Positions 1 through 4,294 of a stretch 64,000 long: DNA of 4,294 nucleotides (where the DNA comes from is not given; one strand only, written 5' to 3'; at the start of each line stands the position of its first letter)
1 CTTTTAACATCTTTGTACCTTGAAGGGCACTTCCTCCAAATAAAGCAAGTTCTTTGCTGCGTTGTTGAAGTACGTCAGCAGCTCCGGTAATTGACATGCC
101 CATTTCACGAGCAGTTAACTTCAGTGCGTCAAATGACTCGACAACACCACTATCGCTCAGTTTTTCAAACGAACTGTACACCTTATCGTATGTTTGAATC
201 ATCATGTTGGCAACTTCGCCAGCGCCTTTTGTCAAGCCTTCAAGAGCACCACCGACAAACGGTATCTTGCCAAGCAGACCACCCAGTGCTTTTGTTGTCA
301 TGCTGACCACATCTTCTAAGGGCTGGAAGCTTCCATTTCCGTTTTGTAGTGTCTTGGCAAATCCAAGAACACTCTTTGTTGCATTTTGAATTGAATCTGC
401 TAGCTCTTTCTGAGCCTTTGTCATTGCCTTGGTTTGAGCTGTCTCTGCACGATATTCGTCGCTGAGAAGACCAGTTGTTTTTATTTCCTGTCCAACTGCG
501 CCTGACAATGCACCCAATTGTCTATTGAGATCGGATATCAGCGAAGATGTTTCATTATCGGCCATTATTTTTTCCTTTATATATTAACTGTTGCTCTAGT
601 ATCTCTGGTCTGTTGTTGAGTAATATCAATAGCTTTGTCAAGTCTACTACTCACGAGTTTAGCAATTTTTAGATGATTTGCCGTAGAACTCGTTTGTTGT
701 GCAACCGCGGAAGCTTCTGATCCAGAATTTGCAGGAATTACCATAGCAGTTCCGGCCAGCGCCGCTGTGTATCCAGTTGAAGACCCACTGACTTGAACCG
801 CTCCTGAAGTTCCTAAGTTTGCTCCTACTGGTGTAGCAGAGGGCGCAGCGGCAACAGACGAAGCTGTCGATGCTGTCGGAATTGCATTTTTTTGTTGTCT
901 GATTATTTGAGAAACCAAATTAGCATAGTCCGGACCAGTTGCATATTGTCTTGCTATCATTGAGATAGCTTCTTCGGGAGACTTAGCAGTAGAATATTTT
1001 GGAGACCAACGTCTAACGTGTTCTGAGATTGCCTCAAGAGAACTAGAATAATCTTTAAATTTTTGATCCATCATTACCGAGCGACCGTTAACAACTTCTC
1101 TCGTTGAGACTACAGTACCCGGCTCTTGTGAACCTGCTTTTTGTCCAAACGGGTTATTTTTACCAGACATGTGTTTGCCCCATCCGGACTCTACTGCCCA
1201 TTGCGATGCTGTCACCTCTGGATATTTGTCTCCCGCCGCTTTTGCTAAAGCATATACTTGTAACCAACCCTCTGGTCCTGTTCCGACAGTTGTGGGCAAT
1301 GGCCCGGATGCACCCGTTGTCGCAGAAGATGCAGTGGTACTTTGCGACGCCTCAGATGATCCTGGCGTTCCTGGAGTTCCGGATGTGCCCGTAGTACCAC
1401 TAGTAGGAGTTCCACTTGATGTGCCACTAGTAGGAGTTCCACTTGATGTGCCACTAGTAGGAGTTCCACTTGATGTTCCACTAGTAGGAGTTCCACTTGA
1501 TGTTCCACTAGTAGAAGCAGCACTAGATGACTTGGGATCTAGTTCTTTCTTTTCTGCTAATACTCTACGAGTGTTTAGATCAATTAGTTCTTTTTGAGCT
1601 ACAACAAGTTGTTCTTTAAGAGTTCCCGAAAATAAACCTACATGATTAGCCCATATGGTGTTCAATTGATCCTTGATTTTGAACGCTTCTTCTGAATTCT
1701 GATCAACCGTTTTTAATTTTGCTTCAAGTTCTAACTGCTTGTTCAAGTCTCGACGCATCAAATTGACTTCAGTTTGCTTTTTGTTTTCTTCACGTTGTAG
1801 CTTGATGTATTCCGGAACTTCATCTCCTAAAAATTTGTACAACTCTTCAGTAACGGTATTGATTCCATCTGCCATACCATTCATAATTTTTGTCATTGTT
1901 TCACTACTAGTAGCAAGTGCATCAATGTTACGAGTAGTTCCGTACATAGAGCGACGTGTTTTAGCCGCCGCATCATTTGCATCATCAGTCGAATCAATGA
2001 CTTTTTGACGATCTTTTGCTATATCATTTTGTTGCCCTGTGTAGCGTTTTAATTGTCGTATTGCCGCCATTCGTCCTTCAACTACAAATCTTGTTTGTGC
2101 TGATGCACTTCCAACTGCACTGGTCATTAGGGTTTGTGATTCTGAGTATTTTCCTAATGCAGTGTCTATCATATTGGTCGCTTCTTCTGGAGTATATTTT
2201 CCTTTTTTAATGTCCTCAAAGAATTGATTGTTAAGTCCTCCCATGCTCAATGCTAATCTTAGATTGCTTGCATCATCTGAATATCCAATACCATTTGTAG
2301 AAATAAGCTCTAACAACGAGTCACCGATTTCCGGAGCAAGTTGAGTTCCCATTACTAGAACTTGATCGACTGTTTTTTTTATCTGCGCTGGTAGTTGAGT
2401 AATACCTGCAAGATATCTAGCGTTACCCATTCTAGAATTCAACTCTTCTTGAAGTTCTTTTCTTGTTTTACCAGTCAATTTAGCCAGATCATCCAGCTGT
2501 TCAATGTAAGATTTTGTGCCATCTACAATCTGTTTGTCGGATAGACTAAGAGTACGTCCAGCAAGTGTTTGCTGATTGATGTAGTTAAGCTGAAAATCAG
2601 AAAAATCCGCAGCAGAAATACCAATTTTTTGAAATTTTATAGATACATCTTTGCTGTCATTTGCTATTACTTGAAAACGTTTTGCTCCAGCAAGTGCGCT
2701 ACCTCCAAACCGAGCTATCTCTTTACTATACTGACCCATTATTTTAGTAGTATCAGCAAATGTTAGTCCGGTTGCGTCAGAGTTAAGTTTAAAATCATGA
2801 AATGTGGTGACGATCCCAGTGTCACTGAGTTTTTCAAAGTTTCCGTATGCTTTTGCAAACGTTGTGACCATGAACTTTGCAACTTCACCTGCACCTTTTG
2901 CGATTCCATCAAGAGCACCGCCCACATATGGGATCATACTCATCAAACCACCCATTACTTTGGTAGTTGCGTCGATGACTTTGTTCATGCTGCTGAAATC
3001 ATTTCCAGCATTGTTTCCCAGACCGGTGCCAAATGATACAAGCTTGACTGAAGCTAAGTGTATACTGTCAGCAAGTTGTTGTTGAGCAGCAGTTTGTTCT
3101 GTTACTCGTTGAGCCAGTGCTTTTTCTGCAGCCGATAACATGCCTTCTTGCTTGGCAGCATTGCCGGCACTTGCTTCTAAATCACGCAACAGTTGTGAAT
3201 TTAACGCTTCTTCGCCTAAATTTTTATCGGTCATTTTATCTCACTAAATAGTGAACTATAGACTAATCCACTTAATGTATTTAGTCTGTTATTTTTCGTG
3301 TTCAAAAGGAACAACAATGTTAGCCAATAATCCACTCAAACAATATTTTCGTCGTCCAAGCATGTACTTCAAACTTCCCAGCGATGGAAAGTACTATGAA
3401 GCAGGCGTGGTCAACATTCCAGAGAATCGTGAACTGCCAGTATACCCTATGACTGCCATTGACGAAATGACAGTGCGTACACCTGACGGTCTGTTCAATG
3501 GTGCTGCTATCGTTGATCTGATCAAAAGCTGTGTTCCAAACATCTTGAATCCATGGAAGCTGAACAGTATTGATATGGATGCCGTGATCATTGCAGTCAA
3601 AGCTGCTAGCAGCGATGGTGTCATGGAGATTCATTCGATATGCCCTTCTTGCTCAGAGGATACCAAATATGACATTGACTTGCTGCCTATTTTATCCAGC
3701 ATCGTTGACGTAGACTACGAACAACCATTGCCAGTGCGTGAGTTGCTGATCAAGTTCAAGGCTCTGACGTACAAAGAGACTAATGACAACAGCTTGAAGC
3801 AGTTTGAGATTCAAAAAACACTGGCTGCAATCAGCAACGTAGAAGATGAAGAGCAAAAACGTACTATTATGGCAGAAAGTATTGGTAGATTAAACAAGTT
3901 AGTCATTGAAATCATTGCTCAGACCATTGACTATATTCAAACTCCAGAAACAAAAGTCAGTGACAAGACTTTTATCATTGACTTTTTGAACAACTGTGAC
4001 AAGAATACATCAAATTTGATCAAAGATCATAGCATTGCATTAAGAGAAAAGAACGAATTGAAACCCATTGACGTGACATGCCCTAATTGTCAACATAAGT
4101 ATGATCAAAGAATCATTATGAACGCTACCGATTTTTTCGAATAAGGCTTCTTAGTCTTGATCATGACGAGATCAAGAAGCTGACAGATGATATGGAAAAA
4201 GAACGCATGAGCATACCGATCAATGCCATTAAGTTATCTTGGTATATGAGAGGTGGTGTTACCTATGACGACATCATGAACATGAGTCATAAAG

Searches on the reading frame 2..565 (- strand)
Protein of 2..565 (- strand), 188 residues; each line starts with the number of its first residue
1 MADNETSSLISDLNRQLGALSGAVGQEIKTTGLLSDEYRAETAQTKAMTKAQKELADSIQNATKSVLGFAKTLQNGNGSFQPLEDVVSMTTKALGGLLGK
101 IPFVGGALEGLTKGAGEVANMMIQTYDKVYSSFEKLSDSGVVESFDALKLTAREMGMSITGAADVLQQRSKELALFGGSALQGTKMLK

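Call 73: search_protein_families(library=phrogs, proteins=[window:2-565:-])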
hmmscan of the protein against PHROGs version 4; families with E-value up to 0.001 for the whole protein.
window:2-565:- (188 aa): 1 family
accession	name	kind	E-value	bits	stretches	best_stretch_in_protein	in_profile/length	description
phrog_14121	-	head and packaging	0.00047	19.7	1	32-179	51-200/745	virion structural protein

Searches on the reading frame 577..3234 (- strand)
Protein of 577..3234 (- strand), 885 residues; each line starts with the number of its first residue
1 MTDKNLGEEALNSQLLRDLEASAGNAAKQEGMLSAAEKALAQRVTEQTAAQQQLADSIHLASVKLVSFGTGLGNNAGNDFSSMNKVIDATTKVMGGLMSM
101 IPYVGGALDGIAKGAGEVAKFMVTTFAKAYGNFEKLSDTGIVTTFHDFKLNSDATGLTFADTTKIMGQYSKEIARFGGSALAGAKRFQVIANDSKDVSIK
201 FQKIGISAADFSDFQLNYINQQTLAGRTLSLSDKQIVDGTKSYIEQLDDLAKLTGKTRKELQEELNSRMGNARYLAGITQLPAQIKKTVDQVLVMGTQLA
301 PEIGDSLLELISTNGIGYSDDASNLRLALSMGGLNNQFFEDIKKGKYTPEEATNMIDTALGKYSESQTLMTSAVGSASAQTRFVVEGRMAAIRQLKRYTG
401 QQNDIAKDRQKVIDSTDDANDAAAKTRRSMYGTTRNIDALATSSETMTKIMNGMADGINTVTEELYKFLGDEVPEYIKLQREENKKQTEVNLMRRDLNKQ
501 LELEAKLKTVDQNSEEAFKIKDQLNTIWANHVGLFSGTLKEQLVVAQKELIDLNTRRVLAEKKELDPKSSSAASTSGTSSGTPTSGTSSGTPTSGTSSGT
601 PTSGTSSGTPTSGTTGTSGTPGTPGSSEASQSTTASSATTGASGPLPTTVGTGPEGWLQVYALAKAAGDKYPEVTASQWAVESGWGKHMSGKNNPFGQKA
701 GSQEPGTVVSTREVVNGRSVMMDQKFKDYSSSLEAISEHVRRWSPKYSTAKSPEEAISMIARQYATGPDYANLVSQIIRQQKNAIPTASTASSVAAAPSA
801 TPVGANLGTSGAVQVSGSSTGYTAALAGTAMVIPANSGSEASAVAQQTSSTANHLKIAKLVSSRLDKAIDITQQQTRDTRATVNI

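Call 8: search_protein_families(library=phrogs, proteins=[window:577-3234:-])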
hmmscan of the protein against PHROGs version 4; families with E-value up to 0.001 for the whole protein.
window:577-3234:- (885 aa): 6 families
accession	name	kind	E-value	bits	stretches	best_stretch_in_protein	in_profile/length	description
phrog_10051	-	lysis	1e-24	88.5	1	655-783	82-213/455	endolysin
phrog_3513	-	lysis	3.7e-24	85.8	1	659-782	649-786/1434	endolysin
phrog_1309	-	lysis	5.3e-10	40.2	1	672-781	22-145/410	endolysin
phrog_18032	-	lysis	1.7e-09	38.8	1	674-780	28-146/248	endolysin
phrog_12727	-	lysis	7e-09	36.4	1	671-778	24-142/393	endolysin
phrog_25750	-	unknown function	1.3e-06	28.8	1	451-653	98-290/442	-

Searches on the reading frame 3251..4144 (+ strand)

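Call 73: search_protein_families(library=phrogs, proteins=[window:3251-4144:+])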
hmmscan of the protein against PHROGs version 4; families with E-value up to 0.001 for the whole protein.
window:3251-4144:+ (297 aa): 1 family
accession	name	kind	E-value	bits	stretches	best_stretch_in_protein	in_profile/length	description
phrog_150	-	tail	2e-14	54.7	1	26-296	4-232/282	baseplate hub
